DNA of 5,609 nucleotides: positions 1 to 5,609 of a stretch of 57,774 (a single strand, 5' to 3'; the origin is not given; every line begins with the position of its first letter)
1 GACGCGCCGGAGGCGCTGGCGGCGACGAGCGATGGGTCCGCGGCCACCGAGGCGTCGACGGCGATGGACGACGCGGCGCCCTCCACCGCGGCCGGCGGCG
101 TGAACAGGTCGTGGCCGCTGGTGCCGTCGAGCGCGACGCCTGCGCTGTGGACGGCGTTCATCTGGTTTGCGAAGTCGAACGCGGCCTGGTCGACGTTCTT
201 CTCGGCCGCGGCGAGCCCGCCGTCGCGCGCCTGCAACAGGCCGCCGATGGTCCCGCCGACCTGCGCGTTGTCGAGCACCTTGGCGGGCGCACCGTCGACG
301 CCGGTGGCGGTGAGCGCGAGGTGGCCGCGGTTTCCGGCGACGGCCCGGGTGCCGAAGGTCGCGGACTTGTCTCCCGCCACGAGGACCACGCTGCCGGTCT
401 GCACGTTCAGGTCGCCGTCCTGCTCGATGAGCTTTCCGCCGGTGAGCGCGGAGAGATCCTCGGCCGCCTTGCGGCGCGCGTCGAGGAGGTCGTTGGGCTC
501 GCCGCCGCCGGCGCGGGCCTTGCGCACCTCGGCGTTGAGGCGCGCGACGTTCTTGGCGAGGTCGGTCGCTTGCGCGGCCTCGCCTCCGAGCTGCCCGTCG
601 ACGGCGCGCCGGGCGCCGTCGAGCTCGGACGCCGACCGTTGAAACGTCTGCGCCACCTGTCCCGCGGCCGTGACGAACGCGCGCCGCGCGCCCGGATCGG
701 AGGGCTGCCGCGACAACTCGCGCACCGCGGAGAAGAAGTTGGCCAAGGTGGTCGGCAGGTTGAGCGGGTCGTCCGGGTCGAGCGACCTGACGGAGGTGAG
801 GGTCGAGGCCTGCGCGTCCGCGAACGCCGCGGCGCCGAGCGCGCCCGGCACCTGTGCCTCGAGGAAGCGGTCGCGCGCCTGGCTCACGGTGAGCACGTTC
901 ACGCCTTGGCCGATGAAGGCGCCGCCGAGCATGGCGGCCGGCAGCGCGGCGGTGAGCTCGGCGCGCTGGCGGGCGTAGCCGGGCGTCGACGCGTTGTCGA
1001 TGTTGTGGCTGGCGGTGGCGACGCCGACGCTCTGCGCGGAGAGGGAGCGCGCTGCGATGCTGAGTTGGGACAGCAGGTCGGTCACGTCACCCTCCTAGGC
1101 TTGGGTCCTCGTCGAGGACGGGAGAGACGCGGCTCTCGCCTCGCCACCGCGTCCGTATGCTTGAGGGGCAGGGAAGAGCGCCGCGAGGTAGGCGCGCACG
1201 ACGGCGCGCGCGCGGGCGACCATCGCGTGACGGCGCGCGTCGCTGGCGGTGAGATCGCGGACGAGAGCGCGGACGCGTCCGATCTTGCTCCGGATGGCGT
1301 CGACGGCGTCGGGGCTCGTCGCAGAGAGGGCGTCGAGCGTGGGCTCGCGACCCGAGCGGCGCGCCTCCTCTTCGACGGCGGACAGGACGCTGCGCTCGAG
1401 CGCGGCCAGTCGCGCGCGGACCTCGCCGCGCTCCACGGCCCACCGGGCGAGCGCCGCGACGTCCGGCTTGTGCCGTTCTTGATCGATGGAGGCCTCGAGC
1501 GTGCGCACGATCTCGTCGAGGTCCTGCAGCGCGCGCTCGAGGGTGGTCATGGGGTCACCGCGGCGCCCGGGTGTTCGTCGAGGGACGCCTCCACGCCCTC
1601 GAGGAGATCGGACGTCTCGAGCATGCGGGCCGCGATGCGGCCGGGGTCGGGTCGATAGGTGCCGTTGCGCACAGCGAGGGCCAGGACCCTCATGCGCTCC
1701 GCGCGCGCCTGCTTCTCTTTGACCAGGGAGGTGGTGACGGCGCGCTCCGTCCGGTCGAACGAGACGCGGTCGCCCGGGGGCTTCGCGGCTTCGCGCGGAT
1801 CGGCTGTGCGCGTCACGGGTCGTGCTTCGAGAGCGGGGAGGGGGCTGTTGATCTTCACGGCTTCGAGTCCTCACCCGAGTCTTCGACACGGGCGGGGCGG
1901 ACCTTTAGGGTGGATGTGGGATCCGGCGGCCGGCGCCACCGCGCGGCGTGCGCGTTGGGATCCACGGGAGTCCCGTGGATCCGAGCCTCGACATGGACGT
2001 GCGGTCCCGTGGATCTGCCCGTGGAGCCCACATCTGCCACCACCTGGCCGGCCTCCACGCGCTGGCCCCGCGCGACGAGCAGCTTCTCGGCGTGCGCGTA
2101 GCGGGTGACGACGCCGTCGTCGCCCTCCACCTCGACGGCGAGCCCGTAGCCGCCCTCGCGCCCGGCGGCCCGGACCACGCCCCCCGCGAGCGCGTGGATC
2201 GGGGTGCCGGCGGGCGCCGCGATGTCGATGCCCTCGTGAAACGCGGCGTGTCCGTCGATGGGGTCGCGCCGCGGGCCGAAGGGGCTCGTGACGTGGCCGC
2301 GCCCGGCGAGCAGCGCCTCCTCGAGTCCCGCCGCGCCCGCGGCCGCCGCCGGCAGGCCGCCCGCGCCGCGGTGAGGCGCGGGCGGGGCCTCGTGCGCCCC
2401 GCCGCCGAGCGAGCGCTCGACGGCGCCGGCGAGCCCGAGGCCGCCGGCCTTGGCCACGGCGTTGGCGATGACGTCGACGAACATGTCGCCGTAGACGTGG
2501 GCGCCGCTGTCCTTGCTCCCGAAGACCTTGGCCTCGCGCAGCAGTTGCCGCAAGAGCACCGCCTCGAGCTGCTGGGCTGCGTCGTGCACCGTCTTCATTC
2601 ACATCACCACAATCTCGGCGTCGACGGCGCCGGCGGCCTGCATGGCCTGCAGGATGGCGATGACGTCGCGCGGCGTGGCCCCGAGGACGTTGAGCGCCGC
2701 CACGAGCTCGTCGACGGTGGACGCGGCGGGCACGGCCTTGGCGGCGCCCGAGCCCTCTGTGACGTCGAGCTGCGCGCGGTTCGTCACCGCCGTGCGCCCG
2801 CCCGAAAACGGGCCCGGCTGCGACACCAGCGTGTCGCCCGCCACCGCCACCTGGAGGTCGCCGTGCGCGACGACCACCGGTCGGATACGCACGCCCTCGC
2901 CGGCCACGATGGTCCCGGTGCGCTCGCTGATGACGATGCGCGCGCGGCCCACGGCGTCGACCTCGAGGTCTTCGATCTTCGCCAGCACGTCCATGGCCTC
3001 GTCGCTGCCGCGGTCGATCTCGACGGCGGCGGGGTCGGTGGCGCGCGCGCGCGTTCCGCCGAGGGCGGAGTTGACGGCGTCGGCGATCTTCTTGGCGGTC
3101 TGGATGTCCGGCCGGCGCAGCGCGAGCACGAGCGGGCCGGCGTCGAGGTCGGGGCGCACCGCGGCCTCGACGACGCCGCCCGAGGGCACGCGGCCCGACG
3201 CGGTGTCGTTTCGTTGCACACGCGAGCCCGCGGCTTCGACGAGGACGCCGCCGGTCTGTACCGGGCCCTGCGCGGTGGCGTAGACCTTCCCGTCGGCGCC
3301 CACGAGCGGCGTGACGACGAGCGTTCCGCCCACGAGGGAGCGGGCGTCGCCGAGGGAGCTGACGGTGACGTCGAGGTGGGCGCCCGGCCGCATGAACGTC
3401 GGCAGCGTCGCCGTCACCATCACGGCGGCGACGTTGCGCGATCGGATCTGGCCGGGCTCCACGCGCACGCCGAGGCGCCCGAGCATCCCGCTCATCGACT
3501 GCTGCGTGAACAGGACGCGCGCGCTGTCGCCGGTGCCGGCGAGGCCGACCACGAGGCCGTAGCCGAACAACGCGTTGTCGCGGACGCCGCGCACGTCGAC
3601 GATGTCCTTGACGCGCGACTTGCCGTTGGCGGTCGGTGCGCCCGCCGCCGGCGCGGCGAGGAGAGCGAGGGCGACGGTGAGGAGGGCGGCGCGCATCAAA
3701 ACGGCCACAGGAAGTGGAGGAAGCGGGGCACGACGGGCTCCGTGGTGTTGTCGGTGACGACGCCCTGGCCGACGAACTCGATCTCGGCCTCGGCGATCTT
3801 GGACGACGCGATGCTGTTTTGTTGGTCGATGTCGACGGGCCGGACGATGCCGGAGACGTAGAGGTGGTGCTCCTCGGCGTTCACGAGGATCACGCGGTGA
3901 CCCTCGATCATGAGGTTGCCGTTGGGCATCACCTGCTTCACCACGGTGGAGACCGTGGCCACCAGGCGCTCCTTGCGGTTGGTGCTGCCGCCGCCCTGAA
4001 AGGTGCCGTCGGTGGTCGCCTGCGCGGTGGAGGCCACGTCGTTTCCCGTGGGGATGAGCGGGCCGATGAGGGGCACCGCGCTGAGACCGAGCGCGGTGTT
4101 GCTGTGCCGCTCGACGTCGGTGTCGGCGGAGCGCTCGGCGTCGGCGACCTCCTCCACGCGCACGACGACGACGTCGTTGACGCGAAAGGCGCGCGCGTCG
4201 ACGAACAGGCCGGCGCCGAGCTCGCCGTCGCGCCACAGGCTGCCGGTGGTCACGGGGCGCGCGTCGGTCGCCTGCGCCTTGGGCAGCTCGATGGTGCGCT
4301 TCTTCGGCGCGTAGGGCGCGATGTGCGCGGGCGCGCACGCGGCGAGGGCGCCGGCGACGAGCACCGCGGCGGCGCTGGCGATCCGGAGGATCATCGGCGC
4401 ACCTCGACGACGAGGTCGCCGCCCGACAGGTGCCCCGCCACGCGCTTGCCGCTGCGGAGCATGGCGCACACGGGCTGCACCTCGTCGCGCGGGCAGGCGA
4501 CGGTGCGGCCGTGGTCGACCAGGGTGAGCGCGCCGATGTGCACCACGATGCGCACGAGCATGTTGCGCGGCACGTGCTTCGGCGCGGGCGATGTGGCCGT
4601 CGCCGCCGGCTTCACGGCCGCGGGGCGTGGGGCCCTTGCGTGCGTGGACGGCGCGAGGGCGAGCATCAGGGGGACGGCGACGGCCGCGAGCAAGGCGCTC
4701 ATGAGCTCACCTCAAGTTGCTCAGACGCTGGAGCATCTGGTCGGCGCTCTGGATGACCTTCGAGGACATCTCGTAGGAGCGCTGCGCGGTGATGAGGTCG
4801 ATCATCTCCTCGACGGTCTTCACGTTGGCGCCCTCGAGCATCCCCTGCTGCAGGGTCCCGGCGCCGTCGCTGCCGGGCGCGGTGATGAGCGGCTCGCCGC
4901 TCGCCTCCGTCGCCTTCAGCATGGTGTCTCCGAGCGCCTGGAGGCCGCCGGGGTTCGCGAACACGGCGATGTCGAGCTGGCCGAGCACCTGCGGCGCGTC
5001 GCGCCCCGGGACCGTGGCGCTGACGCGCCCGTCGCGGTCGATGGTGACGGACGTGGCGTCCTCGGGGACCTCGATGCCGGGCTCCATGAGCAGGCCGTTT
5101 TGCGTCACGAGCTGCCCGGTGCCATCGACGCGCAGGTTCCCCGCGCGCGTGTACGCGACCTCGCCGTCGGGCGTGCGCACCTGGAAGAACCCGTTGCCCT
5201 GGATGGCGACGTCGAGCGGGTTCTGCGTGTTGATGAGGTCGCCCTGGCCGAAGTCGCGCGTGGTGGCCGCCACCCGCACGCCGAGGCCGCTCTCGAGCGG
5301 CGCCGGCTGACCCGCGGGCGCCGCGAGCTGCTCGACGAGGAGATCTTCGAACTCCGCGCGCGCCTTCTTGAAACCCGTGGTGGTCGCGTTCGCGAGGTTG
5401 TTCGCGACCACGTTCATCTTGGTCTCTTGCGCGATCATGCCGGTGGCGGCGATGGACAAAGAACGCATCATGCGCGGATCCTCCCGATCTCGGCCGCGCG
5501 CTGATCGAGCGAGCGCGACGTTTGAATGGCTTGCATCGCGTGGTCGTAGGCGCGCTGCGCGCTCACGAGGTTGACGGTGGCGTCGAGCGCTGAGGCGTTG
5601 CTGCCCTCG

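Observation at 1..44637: Near-complete flagellar regulon in a genome that also carries Myxococcota-type protein hallmarks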

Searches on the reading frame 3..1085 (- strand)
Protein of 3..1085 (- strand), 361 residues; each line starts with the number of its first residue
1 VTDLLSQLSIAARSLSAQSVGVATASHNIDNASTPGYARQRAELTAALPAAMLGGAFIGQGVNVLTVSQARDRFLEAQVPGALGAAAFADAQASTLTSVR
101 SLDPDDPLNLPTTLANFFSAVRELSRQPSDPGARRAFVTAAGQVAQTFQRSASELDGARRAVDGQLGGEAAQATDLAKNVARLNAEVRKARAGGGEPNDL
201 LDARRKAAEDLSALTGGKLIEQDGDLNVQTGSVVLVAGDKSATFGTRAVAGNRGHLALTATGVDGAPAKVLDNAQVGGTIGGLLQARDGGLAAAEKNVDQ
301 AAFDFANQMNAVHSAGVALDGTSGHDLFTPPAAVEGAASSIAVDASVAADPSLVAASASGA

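Call 5: search_protein_families(library=ncbifam, proteins=[window:3-1085:-], max_evalue=0.01)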
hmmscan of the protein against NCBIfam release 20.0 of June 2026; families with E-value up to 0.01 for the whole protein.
window:3-1085:- (361 aa): 8 families
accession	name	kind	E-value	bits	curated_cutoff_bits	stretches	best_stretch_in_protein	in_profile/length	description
TIGR02492.1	flgK_ends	equivalog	4.4e-60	204.2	170.75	1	7-330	2-321/437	flagellar hook-associated protein FlgK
NF009275.1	PRK12632.1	equivalog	6.1e-08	33.1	170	1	1-45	1-45/130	flagellar basal body rod protein FlgC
TIGR03506.1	FlgEFG_subfam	subfamily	4e-06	26.8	70.25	1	8-69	3-64/351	flagellar hook-basal body complex protein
NF005286.1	PRK06803.1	equivalog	5.5e-05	22.5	467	1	8-73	3-62/402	flagellar hook protein FlgE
NF004242.0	PRK05682.2-1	equivalog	0.00012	21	365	1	4-69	3-68/422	flagellar hook protein FlgE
TIGR02488.1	flgG_G_neg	equivalog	0.00092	18.8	252.75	1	8-45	2-39/259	flagellar basal-body rod protein FlgG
NF004243.1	PRK05682.2-2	equivalog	0.0023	17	801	1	4-46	3-45/420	flagellar hook protein FlgE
TIGR01395.1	FlgC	equivalog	0.0042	17.3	102.1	1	6-36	2-32/137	flagellar basal body rod protein FlgC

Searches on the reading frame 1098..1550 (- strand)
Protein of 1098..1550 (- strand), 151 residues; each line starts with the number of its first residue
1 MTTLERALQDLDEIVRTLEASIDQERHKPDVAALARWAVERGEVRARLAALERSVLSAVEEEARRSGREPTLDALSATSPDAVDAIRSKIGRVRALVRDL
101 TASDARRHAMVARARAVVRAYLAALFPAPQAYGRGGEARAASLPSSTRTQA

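Call 5: search_protein_families(library=ncbifam, proteins=[window:1098-1550:-], max_evalue=0.01)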
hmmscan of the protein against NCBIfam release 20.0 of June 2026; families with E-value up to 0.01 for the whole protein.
window:1098-1550:- (151 aa): 0 families

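Call 21: search_protein_families(library=pfam, proteins=[window:1098-1550:-], max_evalue=0.1)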
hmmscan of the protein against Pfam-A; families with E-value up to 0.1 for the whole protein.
window:1098-1550:- (151 aa): 5 families
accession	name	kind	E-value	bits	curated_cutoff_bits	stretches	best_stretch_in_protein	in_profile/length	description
PF05130.17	FlgN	-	2.4e-05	25.2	30.5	1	2-139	4-146/147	FlgN protein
PF09298.16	FAA_hydrolase_N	-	0.011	16.3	25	1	36-113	17-97/105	Fumarylacetoacetase N-terminal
PF23161.1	HTH_RNase_II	-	0.061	14.6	24.7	1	6-82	13-78/95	Double HTH domain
PF24615.2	Spectrin_Anc-1_2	-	0.067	13.9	28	0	31-93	3-63/105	Nuclear anchorage protein 1, spectrin repeat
PF08232.17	Striatin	-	0.084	13.7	29.4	0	36-52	22-38/151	Striatin family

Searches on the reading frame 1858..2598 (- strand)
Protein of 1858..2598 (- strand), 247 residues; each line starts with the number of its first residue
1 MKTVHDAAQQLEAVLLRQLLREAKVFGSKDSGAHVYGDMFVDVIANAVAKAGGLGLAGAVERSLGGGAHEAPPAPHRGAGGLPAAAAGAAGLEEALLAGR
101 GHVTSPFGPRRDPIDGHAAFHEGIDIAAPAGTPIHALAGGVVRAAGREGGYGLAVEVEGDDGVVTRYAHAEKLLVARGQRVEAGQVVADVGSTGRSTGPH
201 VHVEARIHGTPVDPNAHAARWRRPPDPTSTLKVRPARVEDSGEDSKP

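Call 5: search_protein_families(library=ncbifam, proteins=[window:1858-2598:-], max_evalue=0.01)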
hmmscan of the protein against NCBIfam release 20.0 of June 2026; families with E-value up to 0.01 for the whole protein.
window:1858-2598:- (247 aa): 15 families
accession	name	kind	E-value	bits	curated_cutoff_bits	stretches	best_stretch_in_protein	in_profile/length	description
NF008652.0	PRK11649.1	equivalog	6.7e-24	84.4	341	1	102-214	293-406/439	murein DD-endopeptidase MepM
NF053825.1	PdgNdpepShyA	equivalog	1.9e-23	82.8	700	1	100-214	274-389/425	peptidoglycan DD-endopeptidase ShyA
NF053824.1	PdgNdpepShyC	equivalog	2.2e-23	82.9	700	1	102-211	276-386/429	peptidoglycan DD-endopeptidase ShyC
NF052336.1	PdgHdaseHSB100310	equivalog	2.7e-23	82.8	500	1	94-209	34-145/316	peptidoglycan hydrolase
NF052530.1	Heli_ShapePgp3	exception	8.5e-20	71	300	1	102-214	148-260/270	peptidoglycan metallopeptidase Pgp3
NF041208.1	celldiv_DipM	equivalog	3.9e-19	69.2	740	1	84-215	287-414/419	cell division endopeptidase DipM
NF040883.1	amid_act_ActS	equivalog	2.2e-16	59.9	375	1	122-216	137-231/242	amidase activator ActS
NF050804.1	CellDivDipMCaul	equivalog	1.4e-14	53.8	900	1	100-213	512-621/634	cell division endopeptidase DipM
NF008123.1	PRK10871.1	equivalog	1.9e-14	53.9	311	1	122-214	266-358/365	murein hydrolase activator NlpD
NF008644.1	PRK11637.1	equivalog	5.7e-14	51.9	270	1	97-216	266-381/385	murein hydrolase activator EnvC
NF052529.1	PG_M23_Pgp6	exception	1e-12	47.5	600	1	119-216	333-430/452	peptidoglycan metallopeptidase Pgp6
NF053738.1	S2SprSpoIIQBc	equivalog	1.5e-12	47.6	250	1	122-216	123-221/232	stage II sporulation protein SpoIIQ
NF004799.0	PRK06148.1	subfamily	2e-06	26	1128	1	117-205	437-537/1015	hypothetical protein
NF009431.0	PRK12790.1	equivalog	0.0037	17.2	110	1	26-64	69-106/115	flagellar assembly peptidoglycan hydrolase FlgJ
TIGR02541.1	flagell_FlgJ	equivalog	0.0043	17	193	1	5-74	24-98/294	flagellar assembly peptidoglycan hydrolase FlgJ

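Call 21: search_protein_families(library=pfam, proteins=[window:1858-2598:-], max_evalue=0.1)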
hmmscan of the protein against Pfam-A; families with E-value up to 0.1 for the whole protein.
window:1858-2598:- (247 aa): 3 families
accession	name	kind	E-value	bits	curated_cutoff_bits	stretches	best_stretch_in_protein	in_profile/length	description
PF01551.29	Peptidase_M23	-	3e-32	111.1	28.7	1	120-214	2-96/96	Peptidase family M23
PF10135.14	Rod-binding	-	0.00051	21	25.1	1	30-62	17-50/51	Rod binding protein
PF21112.3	CsgH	-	0.038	14.4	27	1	139-196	17-72/88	CsgH protein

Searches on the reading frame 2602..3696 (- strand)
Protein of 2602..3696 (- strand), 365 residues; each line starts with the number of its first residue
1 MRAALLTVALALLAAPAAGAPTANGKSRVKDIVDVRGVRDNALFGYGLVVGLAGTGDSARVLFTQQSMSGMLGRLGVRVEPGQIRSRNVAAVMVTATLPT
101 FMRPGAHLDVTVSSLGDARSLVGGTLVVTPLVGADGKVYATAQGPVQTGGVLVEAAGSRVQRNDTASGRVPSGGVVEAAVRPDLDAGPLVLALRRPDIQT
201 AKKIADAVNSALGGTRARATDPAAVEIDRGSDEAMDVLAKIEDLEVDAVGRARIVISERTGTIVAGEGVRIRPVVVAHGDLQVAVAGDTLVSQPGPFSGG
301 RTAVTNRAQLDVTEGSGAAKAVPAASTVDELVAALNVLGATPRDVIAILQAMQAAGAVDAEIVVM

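Call 5: search_protein_families(library=ncbifam, proteins=[window:2602-3696:-], max_evalue=0.01)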
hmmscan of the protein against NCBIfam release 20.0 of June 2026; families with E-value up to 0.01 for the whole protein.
window:2602-3696:- (365 aa): 3 families
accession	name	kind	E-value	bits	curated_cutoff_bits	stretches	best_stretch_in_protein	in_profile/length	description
NF003676.1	PRK05303.1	subfamily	6.6e-119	396.9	300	1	29-365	1-344/344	flagellar basal body P-ring protein FlgI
NF009430.1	PRK12789.1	equivalog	5.5e-95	318.1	557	1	24-364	3-349/350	flagellar basal body P-ring protein FlgI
NF009348.0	PRK12706.1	equivalog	2.8e-16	59.8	444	1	26-148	39-159/328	flagellar basal body P-ring protein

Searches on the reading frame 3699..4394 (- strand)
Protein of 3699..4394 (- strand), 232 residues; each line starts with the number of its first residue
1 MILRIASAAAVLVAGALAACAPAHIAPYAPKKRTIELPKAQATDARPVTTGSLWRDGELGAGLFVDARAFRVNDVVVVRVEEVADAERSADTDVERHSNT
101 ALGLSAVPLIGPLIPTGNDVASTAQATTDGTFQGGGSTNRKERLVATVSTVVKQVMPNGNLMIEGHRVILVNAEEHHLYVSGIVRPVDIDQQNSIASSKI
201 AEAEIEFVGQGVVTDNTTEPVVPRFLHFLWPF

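Call 5: search_protein_families(library=ncbifam, proteins=[window:3699-4394:-], max_evalue=0.01)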
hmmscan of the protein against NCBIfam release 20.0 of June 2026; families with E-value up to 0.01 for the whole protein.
window:3699-4394:- (232 aa): 13 families
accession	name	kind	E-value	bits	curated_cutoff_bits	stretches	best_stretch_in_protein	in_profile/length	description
NF001301.1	PRK00249.1-1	equivalog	1.9e-46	158.5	280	1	14-226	9-222/224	flagellar basal body L-ring protein FlgH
NF001304.0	PRK00249.1-4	equivalog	7.9e-40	136.8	247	1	8-232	7-228/228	flagellar basal body L-ring protein FlgH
NF009336.0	PRK12696.1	equivalog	3.1e-39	134.9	303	1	9-232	7-238/238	flagellar basal body L-ring protein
NF001305.1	PRK00249.1-5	equivalog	1.2e-38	133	255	1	39-232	45-239/239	flagellar basal body L-ring protein FlgH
NF001303.0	PRK00249.1-3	equivalog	4.9e-37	127.6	288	1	15-232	18-238/238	flagellar basal body L-ring protein FlgH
NF009338.1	PRK12698.1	equivalog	3.3e-31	108.9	303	1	41-232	30-218/218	flagellar basal body L-ring protein FlgH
NF009072.1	PRK12407.1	equivalog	6.6e-28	97.9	323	1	35-231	30-219/220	flagellar basal body L-ring protein FlgH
NF009429.1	PRK12788.1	equivalog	7.3e-28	97.5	380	1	47-215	52-214/231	flagellar basal body L-ring protein FlgH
NF009337.1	PRK12697.1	equivalog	1.7e-27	96.3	380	1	16-231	8-214/215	flagellar basal body L-ring protein FlgH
NF009340.0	PRK12700.1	equivalog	2.4e-26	92.6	414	1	2-231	6-229/230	flagellar basal body L-ring protein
NF001302.0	PRK00249.1-2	equivalog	1.3e-23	83.9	410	1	46-225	79-255/260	flagellar basal body L-ring protein FlgH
NF009341.0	PRK12701.1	equivalog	8.1e-21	74.9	480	1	9-224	14-221/230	flagellar basal body L-ring protein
NF009339.0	PRK12699.1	equivalog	1.3e-20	73.8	375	1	47-232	59-246/246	flagellar basal body L-ring protein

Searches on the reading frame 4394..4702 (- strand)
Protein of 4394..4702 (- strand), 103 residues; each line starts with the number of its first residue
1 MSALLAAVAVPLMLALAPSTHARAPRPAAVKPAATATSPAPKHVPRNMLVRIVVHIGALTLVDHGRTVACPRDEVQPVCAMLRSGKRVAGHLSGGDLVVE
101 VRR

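Call 5: search_protein_families(library=ncbifam, proteins=[window:4394-4702:-], max_evalue=0.01)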
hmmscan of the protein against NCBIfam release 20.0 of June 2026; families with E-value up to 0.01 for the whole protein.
window:4394-4702:- (103 aa): 0 families

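Call 21: search_protein_families(library=pfam, proteins=[window:4394-4702:-], max_evalue=0.1)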
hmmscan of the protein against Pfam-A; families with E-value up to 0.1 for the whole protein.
window:4394-4702:- (103 aa): 0 families

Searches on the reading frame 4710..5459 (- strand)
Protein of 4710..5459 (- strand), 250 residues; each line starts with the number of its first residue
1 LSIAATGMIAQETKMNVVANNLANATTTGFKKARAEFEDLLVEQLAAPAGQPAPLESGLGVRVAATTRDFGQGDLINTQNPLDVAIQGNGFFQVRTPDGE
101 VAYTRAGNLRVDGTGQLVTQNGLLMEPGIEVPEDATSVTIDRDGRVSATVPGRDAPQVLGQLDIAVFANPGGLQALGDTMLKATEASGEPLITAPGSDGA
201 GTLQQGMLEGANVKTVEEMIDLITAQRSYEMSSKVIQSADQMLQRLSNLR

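Call 5: search_protein_families(library=ncbifam, proteins=[window:4710-5459:-], max_evalue=0.01)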
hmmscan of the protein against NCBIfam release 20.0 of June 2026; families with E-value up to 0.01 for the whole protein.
window:4710-5459:- (250 aa): 31 families (the best 25 are shown)
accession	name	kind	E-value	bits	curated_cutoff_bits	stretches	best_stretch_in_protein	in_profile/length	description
TIGR02488.1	flgG_G_neg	equivalog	6.2e-96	320.9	252.75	1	1-249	2-258/259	flagellar basal-body rod protein FlgG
NF009456.0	PRK12816.1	equivalog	3e-78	263.1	416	1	3-249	7-262/264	flagellar basal body rod protein FlgG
TIGR03506.1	FlgEFG_subfam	subfamily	7e-78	262.8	70.25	2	1-125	3-121/351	flagellar hook-basal body complex protein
NF004238.1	PRK05682.1-1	equivalog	4.2e-60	204.2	400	2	3-123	5-119/414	flagellar hook protein FlgE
NF009278.1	PRK12636.1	equivalog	1.7e-58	198.2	350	1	6-250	10-262/263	flagellar basal body rod protein FlgG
NF004241.1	PRK05682.1-5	equivalog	1.4e-53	182.6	469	2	5-123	9-133/446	flagellar hook protein FlgE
TIGR02490.1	flgF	equivalog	1.1e-51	175.5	178.5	1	3-230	3-218/218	flagellar basal-body rod protein FlgF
NF004242.0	PRK05682.2-1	equivalog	2.4e-48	165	365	2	2-125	8-127/422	flagellar hook protein FlgE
NF005286.1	PRK06803.1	equivalog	1.5e-46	159.4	467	2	135-248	288-400/402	flagellar hook protein FlgE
NF009280.2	PRK12640.1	subfamily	1.9e-44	152.1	210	1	3-248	7-241/246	flagellar basal body rod protein FlgF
NF009331.1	PRK12689.1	equivalog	4.2e-44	150.6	347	1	9-242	13-240/252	flagellar basal-body rod protein FlgF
NF004240.1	PRK05682.1-4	equivalog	3.8e-43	148.4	472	2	3-125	5-125/443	flagellar hook protein FlgE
NF004243.1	PRK05682.2-2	equivalog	1.1e-42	146.6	801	2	1-123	7-122/420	flagellar hook protein FlgE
TIGR02489.1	flgE_epsilon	equivalog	4e-42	144.6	412.85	2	6-132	10-142/719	flagellar hook protein FlgE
NF009332.0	PRK12690.1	equivalog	2.8e-38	131.6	288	1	13-245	17-231/239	flagellar hook-basal body complex protein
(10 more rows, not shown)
